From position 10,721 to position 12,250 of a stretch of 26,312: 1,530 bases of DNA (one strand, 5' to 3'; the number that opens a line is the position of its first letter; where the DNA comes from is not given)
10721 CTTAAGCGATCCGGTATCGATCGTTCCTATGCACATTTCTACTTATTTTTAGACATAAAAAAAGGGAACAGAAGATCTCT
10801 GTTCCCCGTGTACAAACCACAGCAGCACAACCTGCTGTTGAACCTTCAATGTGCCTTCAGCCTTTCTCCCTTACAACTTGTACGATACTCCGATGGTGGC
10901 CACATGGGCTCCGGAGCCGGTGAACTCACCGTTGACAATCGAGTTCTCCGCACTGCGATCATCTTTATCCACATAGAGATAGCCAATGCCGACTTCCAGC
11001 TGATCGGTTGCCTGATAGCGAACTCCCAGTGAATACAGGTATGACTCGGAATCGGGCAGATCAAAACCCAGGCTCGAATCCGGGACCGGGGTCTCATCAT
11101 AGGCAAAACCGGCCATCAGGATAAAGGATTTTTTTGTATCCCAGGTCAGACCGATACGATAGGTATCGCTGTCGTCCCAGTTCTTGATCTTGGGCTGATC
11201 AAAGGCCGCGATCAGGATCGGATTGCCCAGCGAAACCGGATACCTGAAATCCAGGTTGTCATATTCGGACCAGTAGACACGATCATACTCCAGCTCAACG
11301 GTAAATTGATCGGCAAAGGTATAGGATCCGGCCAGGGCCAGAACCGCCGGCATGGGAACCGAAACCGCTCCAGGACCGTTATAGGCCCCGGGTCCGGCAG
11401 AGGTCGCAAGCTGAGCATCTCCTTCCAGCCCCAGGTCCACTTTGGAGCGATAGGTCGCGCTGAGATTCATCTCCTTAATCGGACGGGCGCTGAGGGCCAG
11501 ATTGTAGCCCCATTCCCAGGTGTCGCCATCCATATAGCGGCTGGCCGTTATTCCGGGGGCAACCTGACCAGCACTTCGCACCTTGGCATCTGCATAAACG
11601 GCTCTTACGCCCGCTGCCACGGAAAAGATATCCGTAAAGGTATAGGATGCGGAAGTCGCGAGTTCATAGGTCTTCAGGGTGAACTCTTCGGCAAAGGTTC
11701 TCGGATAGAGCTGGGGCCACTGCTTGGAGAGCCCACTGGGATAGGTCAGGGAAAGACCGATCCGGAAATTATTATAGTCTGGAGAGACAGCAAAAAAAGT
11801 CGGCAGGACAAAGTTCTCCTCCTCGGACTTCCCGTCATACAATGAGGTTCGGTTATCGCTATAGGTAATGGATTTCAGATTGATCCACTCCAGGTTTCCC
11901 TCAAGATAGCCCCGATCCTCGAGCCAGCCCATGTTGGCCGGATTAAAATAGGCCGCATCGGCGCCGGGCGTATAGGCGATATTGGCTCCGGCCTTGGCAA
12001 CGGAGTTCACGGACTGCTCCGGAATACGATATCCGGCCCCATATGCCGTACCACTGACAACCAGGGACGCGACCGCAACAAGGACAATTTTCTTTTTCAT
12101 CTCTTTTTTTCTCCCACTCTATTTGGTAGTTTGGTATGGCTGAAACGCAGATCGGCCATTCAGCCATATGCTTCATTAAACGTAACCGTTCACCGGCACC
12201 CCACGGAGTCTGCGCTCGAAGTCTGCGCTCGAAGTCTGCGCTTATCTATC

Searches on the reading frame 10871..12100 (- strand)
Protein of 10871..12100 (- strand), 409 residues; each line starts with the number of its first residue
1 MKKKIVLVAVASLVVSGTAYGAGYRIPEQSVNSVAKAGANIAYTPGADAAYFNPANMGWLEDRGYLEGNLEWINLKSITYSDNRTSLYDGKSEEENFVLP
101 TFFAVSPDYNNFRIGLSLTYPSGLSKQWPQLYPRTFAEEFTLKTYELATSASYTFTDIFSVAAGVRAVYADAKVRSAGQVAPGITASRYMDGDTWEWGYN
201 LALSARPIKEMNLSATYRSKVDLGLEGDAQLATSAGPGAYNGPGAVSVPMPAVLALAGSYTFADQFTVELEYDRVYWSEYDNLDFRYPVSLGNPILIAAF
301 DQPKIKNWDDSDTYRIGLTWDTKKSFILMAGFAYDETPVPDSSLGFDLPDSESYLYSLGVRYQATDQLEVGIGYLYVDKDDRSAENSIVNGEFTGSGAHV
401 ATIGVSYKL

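Call 30: search_protein_families(library=pfam, proteins=[window:10871-12100:-], max_evalue=0.01)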
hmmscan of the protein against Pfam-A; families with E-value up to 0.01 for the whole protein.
window:10871-12100:- (409 aa): 5 families
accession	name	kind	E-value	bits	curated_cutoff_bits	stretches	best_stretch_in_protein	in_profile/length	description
PF03349.22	Toluene_X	-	6.5e-54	183.4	29.7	1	13-386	2-391/421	Outer membrane protein transport protein (OMPP1/FadL/TodX)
PF13505.12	OMP_b-brl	-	8.9e-08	32.9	28.7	2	60-223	18-155/175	Outer membrane protein beta-barrel domain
PF10677.15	DUF2490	-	5.6e-05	23.4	29.8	0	350-387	33-73/186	Protein of unknown function (DUF2490)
PF01389.23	OmpA_membrane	-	0.00055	20.2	21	0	351-408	123-175/180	OmpA-like transmembrane domain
PF07642.17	BBP2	-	0.00075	19.3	26.2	1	306-386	163-236/339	Putative beta-barrel porin-2, OmpL-like. bbp2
